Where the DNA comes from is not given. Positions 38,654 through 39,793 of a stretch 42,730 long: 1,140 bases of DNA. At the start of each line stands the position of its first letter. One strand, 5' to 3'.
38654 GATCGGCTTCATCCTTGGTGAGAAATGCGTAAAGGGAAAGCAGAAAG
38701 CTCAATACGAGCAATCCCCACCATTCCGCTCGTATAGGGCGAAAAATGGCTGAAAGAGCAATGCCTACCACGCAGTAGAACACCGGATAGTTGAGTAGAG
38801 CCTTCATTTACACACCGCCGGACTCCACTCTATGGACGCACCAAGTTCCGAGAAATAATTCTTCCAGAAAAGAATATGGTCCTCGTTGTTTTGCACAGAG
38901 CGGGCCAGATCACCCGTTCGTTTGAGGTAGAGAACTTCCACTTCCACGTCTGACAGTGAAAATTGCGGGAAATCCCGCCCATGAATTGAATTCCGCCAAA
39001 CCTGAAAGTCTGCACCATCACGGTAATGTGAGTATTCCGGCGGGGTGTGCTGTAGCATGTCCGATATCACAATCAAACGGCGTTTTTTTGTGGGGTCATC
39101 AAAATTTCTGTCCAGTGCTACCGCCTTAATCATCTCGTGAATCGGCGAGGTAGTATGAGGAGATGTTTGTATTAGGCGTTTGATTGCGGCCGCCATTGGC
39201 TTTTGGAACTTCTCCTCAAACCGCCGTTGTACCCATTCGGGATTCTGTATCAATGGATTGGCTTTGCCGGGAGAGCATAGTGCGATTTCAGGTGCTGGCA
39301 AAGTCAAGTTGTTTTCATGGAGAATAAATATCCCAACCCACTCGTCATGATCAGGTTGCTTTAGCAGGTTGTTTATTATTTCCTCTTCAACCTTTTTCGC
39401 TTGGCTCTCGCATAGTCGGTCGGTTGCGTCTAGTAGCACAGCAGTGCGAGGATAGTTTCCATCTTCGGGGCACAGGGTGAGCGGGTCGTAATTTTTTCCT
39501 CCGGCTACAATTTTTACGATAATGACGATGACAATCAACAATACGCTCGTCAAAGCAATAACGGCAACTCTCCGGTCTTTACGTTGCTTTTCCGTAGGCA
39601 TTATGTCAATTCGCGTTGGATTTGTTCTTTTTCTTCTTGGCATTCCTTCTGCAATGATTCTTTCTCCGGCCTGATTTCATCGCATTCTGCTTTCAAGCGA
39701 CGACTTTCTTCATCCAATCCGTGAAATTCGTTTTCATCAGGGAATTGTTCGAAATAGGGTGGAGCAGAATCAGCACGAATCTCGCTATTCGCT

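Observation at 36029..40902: Tightly coupled six-gene, mostly membrane-protein operon with no recognisable family: candidate undescribed system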

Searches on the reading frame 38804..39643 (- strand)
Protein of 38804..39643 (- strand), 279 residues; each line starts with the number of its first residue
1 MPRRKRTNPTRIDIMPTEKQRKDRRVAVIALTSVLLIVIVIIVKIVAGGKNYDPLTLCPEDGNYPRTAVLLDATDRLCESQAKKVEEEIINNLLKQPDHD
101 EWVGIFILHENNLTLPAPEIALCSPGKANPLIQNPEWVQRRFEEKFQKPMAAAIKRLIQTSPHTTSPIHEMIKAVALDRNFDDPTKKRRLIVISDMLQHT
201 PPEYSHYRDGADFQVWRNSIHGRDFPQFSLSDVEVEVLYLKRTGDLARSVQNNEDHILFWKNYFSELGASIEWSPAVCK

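Call 3: search_protein_families(library=pfam, proteins=[window:38804-39643:-], max_evalue=1)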
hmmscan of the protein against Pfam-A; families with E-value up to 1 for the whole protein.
window:38804-39643:- (279 aa): 0 families

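Call 4: search_protein_families(library=padloc, proteins=[window:38804-39643:-], max_evalue=1)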
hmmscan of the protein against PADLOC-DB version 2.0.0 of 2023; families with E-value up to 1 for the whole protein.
window:38804-39643:- (279 aa): 0 families

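Call 6: search_protein_families(library=ncbifam, proteins=[window:38804-39643:-], max_evalue=0.1)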
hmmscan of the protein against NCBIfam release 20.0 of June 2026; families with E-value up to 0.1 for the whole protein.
window:38804-39643:- (279 aa): 0 families

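Call 21: find_homologous_proteins(query=window:38804-39601:-)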
Query window:38804-39601:- (265 aa): 28 proteins with E <= 0.001 among 2002 candidates.
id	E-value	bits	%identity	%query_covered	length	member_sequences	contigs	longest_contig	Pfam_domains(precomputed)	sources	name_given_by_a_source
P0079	2.8e-177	605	100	100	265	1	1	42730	-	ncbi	ncbi:MAG: hypothetical protein ACR2P9_02325 [Gammaproteobacteria bacterium]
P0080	4.9e-100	352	65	96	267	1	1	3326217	-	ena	-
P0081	6.3e-99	348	67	83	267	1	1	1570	-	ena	-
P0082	7.1e-99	348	69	84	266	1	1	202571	-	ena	-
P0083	2.7e-98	346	64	97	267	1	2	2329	-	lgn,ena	-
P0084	3.0e-94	333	62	97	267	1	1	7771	-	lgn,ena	-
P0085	2.4e-93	330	62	97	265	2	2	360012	-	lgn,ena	-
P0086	1.7e-83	298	59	96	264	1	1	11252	-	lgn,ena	-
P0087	2.9e-80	287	60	84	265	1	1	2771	-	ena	-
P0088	3.7e-74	267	53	97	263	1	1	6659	-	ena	-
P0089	1.3e-72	262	51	97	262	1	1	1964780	-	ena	-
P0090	1.5e-71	259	52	95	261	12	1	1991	-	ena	-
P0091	2.6e-71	258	50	97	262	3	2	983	-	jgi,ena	-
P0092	3.5e-70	254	51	95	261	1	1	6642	-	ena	-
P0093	7.5e-70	253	48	97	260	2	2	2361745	-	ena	-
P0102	7.1e-32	129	34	98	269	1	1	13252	-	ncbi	-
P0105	7.9e-18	83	27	97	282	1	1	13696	-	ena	-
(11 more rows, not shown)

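Call 23: search_solved_structures(query=A3, max_evalue=10, show_alignments=3)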
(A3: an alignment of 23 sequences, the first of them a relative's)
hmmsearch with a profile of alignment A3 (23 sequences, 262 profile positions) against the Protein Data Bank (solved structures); distinct sequences matched with E-value up to 10: 3.
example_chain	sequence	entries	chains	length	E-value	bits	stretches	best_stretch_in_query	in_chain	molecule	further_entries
3zmf_A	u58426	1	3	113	0.7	12.3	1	58-85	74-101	GENERAL CONTROL PROTEIN GCN4, PUTATIVE INNER MEMBRANE PROTEIN, GENERAL CONTROL PROTEIN GCN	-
8hku_ARF1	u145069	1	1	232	0.97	11.8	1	46-116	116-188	Peptide chain release factor subunit 1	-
3g8y_A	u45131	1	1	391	2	10.8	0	91-138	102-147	SusD/RagB-associated esterase-like protein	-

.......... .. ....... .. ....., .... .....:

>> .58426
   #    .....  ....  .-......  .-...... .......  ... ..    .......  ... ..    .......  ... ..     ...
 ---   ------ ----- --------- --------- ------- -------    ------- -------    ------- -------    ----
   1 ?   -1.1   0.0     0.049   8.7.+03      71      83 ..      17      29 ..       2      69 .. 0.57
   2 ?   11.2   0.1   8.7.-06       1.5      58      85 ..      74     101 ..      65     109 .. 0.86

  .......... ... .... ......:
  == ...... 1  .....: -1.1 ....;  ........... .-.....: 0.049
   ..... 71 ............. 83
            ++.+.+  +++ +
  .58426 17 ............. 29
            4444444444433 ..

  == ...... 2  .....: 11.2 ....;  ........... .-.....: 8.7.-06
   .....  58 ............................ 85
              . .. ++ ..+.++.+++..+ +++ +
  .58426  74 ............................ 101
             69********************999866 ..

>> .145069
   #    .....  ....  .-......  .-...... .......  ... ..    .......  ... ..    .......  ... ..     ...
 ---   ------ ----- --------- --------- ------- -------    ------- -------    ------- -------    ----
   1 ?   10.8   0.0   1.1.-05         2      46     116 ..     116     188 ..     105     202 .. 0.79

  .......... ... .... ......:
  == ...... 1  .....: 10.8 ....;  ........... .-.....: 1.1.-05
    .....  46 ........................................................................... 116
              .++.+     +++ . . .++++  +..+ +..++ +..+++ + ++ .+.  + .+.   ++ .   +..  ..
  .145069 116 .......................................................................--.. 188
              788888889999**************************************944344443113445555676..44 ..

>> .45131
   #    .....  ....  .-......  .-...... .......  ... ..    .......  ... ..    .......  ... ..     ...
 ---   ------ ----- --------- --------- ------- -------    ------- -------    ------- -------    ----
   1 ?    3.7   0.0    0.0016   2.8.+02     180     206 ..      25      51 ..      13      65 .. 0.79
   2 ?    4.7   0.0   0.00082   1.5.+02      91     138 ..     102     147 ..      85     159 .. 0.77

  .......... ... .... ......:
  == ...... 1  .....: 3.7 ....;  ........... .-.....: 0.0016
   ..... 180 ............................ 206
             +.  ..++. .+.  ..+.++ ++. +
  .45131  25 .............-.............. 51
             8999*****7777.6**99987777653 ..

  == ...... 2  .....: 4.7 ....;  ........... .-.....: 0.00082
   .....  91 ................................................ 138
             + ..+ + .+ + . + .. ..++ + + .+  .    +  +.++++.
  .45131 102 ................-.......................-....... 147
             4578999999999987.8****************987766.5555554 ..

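Call 24: search_protein_families(library=pfam, alignment_id=A3, max_evalue=1)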
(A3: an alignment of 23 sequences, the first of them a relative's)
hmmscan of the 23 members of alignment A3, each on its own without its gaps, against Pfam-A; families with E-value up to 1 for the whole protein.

A. member 1, P0079 (265 aa): 0 families

B. families by the number of members that match (of 23 scanned): 16 families
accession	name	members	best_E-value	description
PF03992.22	ABM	4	0.14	Antibiotic biosynthesis monooxygenase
PF18967.5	PycTM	2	0.09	Pycsar effector protein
PF19297.4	QcrA_N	2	0.12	QcrA subunit N-terminal region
PF02706.20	Wzz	1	0.022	Chain length determinant protein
PF06724.16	DUF1206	1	0.038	Domain of Unknown Function (DUF1206)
PF25093.1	DUF7807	1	0.081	Family of unknown function (DUF7807)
PF05703.16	Auxin_canalis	1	0.1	Auxin canalisation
PF13519.12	VWA_2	1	0.11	von Willebrand factor type A domain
PF15139.11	CFAP95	1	0.12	Protein CFAP95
PF23600.1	DUF7139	1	0.12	Domain of unknown function (DUF7139)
PF06532.16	NrsF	1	0.14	Negative regulator of sigma F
PF01307.22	Plant_vir_prot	1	0.16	Plant viral movement protein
PF03791.18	KNOX2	1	0.18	KNOX2 domain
PF13400.11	Tad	1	0.23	Putative Flp pilus-assembly TadE/G-like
PF06745.19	ATPase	1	0.25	KaiC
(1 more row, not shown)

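Call 37: find_encoding_contigs(protein=P0102, flank=8000, max_places=1)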
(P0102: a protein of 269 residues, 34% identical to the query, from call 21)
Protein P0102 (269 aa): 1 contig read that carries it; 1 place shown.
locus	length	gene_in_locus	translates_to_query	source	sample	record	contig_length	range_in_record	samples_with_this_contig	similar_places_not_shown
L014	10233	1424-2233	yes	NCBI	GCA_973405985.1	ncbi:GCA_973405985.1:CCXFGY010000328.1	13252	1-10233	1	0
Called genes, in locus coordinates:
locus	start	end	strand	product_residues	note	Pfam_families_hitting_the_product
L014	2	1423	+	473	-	?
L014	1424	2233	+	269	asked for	-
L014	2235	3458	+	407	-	-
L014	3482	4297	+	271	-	-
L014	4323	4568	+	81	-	-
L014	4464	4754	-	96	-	-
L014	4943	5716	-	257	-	-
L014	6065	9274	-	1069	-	PF02384:N6_Mtase, PF20473:MmeI_Mtase (weak), PF07669:Eco57I (weak), PF18135:Type_ISP_C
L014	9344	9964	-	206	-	-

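Call 38: find_encoding_contigs(protein=P0105, flank=8000, max_places=1)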
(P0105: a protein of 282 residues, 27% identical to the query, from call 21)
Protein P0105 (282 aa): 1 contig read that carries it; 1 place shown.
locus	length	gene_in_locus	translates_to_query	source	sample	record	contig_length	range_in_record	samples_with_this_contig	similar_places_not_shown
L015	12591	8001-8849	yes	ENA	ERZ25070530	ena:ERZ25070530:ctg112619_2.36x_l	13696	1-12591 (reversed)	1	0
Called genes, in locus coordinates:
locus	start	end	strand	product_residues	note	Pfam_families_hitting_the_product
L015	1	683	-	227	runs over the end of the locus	PF03963:FlgD, PF13861:FLgD_tudor, PF13860:FlgD_ig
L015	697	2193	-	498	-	PF02120:Flg_hook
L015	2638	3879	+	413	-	PF00733:Asn_synthase (weak), PF03054:tRNA_Me_trans, PF06508:QueC (faint), PF20259:tRNA_Me_trans_M, PF20258:tRNA_Me_trans_C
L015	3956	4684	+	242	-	PF01209:Ubie_methyltran, PF13489:Methyltransf_23, PF07021:MetW (weak), PF13847:Methyltransf_31, PF08241:Methyltransf_11, PF08242:Methyltransf_12, PF13649:Methyltransf_25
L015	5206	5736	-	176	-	-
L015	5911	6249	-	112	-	PF00565:SNase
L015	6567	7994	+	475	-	-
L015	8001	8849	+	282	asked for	-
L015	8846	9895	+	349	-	-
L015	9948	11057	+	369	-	-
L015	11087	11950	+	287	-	PF01145:Band_7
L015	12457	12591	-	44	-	?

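Call 49: predict_structure(alignment_id=A3)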
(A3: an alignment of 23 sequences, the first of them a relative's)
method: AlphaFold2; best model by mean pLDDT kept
length: 265 residues; sequences in the alignment: 23
mean_pLDDT: 88.4   pTM: 0.81
mean pLDDT of the five models: 88.4, 87.0, 86.8, 83.0, 78.6
residues with pLDDT >= 90: 153; 70-90: 94; 50-70: 18; < 50: 0
segments of 3 or more residues with pLDDT < 50: none
pLDDT, mean of each block of 10 residues (from residue 1): 80 90 85 73 88 96 93 89 82 94 90 60 86 93 93 95 90 93 92 92 92 90 92 87 96 94 74
secondary structure, 60 per line:
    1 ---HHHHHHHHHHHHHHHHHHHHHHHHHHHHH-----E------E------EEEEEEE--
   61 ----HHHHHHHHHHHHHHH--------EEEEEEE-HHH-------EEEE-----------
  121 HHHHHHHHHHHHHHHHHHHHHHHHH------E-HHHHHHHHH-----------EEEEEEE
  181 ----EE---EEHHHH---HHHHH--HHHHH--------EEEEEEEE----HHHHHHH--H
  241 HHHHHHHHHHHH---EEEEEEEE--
elements in order: H4-32 E52-58 H65-79 E88-94 E106-109 H121-145 H154-162 E174-180 H192-195 H199-203 H206-210 E219-226 H231-237 H240-252 E256-263

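Call 51: fold_search(model_id=the predicted structure, library=pdb)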
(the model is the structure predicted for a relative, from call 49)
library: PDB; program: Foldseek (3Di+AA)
matches with E <= 10: 700; with E <= 0.001: 37
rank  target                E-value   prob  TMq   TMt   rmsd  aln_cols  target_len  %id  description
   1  9pd5_E                4.0e-05  1.00  0.40  0.30  13.4       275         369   10  NER dual incision complex - NoF (released 2026-02-18)
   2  3egd_B                5.2e-05  1.00  0.35  0.14  13.2       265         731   14  Crystal structure of the mammalian COPII-coat protein Sec23a/24a complexed with the SNARE protein Sec22 and bound to t (released 2008-10-21)
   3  9pd4_E                5.5e-05  1.00  0.34  0.27  12.7       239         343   11  NER dual incision complex - DuIM (released 2026-02-18)
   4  2nut_B                5.9e-05  1.00  0.38  0.15  12.0       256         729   14  Crystal Structure of the human Sec23a/24a heterodimer, complexed with the SNARE protein Sec22b (released 2007-05-22)
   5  3eh1                  6.3e-05  1.00  0.35  0.15  11.5       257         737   13  Crystal structure of the human COPII-coat protein Sec24b (released 2008-10-21)
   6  9bui_b                8.1e-05  1.00  0.38  0.49   7.0       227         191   12  M1A Midnolin-Proteasome (with Ubl) (released 2025-06-11)
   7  7k01_6                8.6e-05  1.00  0.31  0.25   9.6       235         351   15  Structure of TFIIH in TFIIH/Rad4-Rad23-Rad33 DNA opening complex (released 2021-07-28)
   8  8ebt_E                9.1e-05  1.00  0.39  0.28   7.3       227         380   12  XPA repositioning Core7 of TFIIH relative to XPC-DNA lesion (Cy5) (released 2023-04-19)
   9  4wfq                  9.7e-05  1.00  0.35  0.46   8.5       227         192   12  Crystal structure of TFIIH subunit (released 2015-02-18)
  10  9a88_D                1.0e-04  1.00  0.38  0.28  13.6       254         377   11  Structure of the pre-incision complex in nucleotide excision repair   (released 2024-10-09)
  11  9pd3_E                1.2e-04  1.00  0.37  0.30   8.2       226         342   10  NER dual incision complex - DuIS (released 2026-02-18)
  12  7ml0_6                1.2e-04  1.00  0.33  0.26   9.0       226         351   13  RNA polymerase II pre-initiation complex (PIC1) (released 2022-02-02)
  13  5ivw_0                1.3e-04  1.00  0.39  0.52   7.6       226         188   12  Human core TFIIH bound to DNA within the PIC (released 2016-05-18)
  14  8ebu_E                1.4e-04  1.00  0.39  0.29   7.3       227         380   12  XPC release from Core7-XPA-DNA (Cy5) (released 2023-04-19)
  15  8byq_4                1.8e-04  1.00  0.36  0.28   8.0       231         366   11  RNA polymerase II pre-initiation complex with the proximal +1 nucleosome (PIC-Nuc10W) (released 2023-05-03)
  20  3ibs_B                2.7e-04  1.00  0.37  0.45   8.8       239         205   15  Crystal structure of conserved hypothetical protein BatB from Bacteroides thetaiotaomicron (released 2009-08-25)
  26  3ibs_A                3.9e-04  1.00  0.32  0.40   7.7       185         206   16  Crystal structure of conserved hypothetical protein BatB from Bacteroides thetaiotaomicron (released 2009-08-25)
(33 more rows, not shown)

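Call 72: search_protein_families(library=phrogs, proteins=[window:38804-39601:-], max_evalue=0.01)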
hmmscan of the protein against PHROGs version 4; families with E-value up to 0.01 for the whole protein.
window:38804-39601:- (265 aa): 0 families
